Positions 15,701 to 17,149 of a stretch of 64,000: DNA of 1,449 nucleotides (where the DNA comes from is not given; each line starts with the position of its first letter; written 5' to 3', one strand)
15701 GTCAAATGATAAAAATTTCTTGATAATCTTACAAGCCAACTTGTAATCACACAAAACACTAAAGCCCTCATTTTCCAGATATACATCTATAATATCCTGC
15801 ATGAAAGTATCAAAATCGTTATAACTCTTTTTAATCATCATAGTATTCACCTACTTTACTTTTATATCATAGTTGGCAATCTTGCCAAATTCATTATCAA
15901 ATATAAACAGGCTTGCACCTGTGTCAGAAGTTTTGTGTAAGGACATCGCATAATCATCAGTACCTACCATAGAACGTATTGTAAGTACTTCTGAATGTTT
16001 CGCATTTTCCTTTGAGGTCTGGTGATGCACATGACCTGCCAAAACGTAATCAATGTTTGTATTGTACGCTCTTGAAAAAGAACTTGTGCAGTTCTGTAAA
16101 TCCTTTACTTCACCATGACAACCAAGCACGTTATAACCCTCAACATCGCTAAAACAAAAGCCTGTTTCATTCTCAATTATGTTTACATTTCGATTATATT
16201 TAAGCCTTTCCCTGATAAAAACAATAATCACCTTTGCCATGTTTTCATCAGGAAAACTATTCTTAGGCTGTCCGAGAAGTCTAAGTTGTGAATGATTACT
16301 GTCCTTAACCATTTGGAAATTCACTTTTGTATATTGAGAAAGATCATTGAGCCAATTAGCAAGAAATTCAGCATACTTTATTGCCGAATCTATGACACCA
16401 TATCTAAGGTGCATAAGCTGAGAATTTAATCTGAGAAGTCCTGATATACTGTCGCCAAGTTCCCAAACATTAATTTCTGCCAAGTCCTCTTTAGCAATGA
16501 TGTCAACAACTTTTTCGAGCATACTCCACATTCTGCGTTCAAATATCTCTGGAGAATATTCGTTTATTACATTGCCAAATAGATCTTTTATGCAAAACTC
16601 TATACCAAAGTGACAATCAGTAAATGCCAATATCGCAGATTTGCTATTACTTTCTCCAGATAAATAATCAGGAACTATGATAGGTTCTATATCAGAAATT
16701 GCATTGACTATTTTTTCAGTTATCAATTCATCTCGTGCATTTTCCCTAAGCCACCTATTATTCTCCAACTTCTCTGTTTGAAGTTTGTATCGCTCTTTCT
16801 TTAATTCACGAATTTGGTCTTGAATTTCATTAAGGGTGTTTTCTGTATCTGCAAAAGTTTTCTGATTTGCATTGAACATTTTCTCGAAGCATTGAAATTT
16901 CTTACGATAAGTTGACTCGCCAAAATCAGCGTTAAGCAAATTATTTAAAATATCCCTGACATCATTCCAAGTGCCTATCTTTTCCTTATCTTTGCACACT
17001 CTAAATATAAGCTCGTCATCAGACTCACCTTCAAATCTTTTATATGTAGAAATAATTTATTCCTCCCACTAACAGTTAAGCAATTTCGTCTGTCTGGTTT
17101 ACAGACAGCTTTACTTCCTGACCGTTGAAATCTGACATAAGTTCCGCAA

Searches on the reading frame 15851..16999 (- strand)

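Call 50: search_protein_families(library=phrogs, proteins=[window:15851-16999:-], max_evalue=0.00001)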
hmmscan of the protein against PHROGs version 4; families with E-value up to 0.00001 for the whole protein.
window:15851-16999:- (382 aa): 2 families
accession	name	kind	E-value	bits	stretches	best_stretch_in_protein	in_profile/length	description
phrog_284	-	DNA, RNA and nucleotide metabolism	7.6e-51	174.2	1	11-379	22-392/398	exonuclease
phrog_704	-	DNA, RNA and nucleotide metabolism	2.3e-09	37.8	0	269-379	270-384/390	DNA repair exonuclease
